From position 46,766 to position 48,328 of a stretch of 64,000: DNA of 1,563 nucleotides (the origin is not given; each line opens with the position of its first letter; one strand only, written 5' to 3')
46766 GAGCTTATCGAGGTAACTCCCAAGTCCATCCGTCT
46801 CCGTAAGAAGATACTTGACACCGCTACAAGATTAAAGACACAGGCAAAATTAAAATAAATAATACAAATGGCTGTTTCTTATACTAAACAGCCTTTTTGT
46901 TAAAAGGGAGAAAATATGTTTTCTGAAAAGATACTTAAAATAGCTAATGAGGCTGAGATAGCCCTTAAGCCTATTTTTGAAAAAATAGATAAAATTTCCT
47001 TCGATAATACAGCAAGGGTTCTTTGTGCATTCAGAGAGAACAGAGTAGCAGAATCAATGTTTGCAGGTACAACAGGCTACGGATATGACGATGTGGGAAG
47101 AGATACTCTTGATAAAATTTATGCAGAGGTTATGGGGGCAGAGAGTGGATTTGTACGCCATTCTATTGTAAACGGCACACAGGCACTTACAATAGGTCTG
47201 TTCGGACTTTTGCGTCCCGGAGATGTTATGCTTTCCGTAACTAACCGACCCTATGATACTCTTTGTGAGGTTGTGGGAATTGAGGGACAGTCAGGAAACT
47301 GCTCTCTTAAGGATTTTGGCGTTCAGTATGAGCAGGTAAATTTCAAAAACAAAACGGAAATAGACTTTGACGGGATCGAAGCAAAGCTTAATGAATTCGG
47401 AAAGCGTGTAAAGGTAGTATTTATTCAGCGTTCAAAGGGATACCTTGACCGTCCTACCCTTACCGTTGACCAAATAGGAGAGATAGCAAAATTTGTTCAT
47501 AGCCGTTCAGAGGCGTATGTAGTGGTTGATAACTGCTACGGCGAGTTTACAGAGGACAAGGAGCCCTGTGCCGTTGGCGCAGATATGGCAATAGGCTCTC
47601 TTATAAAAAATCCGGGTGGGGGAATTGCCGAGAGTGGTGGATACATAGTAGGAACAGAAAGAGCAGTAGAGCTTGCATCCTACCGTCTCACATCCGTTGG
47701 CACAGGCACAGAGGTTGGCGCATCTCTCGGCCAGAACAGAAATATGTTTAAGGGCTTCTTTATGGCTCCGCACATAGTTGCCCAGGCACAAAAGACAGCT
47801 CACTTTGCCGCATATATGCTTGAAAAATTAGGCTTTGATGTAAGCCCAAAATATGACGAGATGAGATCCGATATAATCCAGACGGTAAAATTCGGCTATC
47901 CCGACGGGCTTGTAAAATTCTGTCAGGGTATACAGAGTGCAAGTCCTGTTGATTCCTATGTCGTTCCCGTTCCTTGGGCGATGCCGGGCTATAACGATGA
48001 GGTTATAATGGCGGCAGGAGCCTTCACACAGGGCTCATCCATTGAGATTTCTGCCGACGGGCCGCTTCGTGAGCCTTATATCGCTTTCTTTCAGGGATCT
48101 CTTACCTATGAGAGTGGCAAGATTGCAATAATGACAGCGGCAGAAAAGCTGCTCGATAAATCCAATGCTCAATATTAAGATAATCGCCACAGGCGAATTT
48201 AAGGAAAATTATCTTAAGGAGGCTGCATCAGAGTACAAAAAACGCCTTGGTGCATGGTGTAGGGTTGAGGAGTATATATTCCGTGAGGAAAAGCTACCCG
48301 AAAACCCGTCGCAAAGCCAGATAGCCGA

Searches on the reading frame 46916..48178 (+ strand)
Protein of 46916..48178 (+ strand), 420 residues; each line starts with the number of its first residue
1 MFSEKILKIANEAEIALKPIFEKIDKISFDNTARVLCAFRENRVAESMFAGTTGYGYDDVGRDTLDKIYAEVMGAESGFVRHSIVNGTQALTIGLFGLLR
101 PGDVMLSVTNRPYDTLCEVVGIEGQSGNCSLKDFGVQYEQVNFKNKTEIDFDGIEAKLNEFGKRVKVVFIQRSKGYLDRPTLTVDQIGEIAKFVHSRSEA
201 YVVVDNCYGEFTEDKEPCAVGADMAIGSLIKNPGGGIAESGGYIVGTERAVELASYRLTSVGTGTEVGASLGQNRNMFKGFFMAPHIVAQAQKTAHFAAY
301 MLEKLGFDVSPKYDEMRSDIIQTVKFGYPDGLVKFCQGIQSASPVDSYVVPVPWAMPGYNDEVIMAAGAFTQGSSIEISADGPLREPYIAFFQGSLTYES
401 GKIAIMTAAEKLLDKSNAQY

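Call 61: find_encoding_contigs(protein=window:46916-48178:+, flank=10000, max_places=1)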
Protein window:46916-48178:+ (420 aa): 3 contigs read that carry it; 1 place shown.
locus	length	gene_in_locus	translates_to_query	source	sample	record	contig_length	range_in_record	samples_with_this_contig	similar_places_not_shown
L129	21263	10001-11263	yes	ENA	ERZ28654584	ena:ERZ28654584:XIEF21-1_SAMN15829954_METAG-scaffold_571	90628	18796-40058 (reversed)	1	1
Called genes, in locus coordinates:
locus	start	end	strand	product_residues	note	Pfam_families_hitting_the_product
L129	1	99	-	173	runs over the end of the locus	PF02620:YceD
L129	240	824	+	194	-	-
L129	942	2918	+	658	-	PF00270:DEAD (weak), PF04851:ResIII, PF17757:UvrB_inter, PF27431:UvrB_3rd, PF00271:Helicase_C, PF12344:UvrB, PF02151:UVR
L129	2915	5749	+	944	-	PF00005:ABC_tran (faint), PF02463:SMC_N (faint), PF03193:RsgA_GTPase (faint), PF13191:AAA_16 (faint), PF13555:AAA_29 (faint), PF20703:nSTAND1 (faint), PF17760:UvrA_inter, PF17755:UvrA_DNA-bind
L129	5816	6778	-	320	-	-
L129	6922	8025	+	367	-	PF03600:CitMHS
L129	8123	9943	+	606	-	PF00009:GTP_EFTU, PF01926:MMR_HSR1 (weak), PF22042:EF-G_D2 (weak), PF03144:GTP_EFTU_D2, PF00679:EFG_C, PF21018:BipA_C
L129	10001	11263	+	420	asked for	PF06838:Met_gamma_lyase, PF01053:Cys_Met_Meta_PP (weak)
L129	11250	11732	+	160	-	PF02590:SPOUT_MTase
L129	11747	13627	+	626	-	PF01134:GIDA, PF12831:FAD_oxidored, PF21680:GIDA_C_1st, PF13932:SAM_GIDA_C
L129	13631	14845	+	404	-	PF12708:Pect-lyase_RHGA_epim, PF00295:Glyco_hydro_28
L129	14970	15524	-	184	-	PF06962:rRNA_methylase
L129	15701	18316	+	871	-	PF01411:tRNA-synt_2c, PF07973:tRNA_SAD, PF02272:DHHA1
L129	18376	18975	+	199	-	-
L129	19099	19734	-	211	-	PF00583:Acetyltransf_1 (weak)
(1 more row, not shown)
